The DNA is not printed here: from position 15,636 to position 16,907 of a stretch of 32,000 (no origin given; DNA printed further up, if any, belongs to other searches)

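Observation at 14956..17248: Two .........-bearing group I introns occupy the same 14-nt target in psbB and psaA, a candidate ectopic intron transposition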

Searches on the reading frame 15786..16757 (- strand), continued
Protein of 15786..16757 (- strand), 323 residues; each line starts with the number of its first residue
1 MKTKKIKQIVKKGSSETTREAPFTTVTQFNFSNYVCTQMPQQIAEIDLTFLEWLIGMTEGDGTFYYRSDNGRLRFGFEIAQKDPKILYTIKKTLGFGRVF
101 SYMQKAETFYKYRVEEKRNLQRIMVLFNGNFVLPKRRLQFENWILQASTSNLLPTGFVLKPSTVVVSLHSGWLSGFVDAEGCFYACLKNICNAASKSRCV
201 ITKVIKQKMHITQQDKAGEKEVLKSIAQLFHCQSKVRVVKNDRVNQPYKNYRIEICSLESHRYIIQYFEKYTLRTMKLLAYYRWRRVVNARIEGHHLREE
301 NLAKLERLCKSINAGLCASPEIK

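Call 58: search_solved_structures(query=window:15786-16757:-, max_evalue=0.001)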
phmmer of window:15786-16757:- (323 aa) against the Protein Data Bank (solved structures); distinct sequences matched with E-value up to 0.001: 62 (the best 60 are shown).
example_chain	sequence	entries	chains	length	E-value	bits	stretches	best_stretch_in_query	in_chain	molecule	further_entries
7rcc_A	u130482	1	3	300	3.4e-15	59.1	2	48-146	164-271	I-OnuI_e-hPD1-b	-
3uvf_A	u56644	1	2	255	1.6e-14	56.9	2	46-185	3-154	Intron-encoded DNA endonuclease I-HjeMI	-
7rcd_A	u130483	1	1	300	3e-14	56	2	48-146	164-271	I-OnuI_e-hPD1-c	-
9pz7_A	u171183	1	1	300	4.4e-14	55.5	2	170-317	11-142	eI-OnuI_P456_TCA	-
4lq0_A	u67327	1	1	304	5.6e-14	55.1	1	159-313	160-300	LAGLIDADG homing endonuclease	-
1p8k_Z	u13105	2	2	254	7.6e-14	54.7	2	47-185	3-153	Intron-encoded endonuclease I-AniI | LAGLIDADG endonuclease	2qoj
3eh8_A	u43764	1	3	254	8e-14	54.6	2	47-185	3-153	Intron-encoded DNA endonuclease I-AniI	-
6uvw_A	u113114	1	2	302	1.1e-13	54.2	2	171-315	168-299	I-OnuI-e-Therm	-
7rcg_A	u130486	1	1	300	1.7e-13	53.6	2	52-146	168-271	I-OnuI_e-hPD1-f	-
7rce_A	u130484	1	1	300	2.1e-13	53.2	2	48-146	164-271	I-OnuI_e-hPD1-d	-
6uwg_A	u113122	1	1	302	2.2e-13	53.2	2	171-315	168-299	I-OnuI-e-Therm-E178D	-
6uw0_A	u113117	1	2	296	2.9e-13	52.8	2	171-315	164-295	I-OnuI-e-Therm-bCtxA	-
7rcf_A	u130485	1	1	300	3.1e-13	52.7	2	52-146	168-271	I-OnuI_e-hPD1-e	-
6uwh_A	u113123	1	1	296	4.3e-13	52.2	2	171-315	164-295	I-OnuI-e-Therm-hChr11v1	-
6uwj_A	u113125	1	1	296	7.3e-13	51.5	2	171-315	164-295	I-OnuI-e-Therm-hChr11v2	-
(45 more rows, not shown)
